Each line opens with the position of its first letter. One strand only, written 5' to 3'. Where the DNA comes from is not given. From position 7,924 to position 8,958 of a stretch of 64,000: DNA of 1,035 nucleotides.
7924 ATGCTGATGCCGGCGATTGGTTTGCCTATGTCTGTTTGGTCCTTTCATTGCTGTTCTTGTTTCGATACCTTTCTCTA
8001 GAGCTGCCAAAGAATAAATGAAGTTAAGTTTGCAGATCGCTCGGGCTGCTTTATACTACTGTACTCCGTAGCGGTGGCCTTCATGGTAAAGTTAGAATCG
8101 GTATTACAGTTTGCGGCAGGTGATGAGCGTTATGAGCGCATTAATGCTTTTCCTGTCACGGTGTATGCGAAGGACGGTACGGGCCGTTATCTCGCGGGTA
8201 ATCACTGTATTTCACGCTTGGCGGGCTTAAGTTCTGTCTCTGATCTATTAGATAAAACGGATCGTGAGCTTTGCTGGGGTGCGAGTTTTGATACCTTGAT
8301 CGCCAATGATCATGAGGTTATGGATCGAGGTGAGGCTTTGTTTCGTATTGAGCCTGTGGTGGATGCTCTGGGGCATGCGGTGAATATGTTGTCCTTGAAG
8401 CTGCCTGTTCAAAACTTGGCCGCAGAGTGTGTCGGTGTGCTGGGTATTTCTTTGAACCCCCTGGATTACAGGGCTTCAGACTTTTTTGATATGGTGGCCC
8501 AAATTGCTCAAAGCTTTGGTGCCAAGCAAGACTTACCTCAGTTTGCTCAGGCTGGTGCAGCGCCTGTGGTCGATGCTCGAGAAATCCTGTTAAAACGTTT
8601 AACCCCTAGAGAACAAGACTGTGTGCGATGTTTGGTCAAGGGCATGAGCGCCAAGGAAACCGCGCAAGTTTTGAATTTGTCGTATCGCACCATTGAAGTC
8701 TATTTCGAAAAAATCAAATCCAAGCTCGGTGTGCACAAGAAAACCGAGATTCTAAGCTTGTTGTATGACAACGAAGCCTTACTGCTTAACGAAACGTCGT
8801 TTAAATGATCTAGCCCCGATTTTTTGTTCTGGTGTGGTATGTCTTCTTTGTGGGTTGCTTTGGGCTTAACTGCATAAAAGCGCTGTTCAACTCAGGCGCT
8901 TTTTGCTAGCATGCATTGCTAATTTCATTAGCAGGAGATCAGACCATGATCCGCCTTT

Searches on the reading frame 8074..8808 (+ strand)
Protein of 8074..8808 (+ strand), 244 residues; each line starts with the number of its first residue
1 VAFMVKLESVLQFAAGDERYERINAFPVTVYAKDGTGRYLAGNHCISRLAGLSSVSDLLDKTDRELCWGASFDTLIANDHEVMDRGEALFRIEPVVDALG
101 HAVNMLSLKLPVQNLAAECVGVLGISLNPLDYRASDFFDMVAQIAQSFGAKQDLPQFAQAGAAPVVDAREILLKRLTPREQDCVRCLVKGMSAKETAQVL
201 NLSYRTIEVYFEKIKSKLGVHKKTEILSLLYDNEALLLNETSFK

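Call 83: search_protein_families(library=pfam, proteins=[window:8074-8808:+], max_evalue=1)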
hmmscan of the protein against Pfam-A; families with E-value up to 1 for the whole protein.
window:8074-8808:+ (244 aa): 8 families
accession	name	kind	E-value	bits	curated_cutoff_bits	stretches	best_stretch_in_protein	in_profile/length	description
PF00196.25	GerE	-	4.6e-14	52.2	23.5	1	175-227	2-54/57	Bacterial regulatory proteins, luxR family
PF08281.18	Sigma70_r4_2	-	8.4e-06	25.8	25.7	1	172-218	7-54/54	Sigma-70, region 4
PF08448.16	PAS_4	-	0.00026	21.6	23.1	1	24-126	2-102/110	PAS fold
PF13518.12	HTH_28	-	0.0014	19.1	25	1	183-208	5-30/52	Helix-turn-helix domain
PF04545.22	Sigma70_r4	-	0.0029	17.5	24.1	1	172-207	1-37/50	Sigma-70, region 4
PF13384.12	HTH_23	-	0.024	14.9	24.6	1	184-207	11-34/50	Homeodomain-like domain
PF07638.17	Sigma70_ECF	-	0.032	14.6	21.1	1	178-221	138-182/185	ECF sigma factor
PF09862.15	DUF2089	-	0.058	13.5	33.4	1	194-220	20-46/47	Domain of unknown function (DUF2089)-HTH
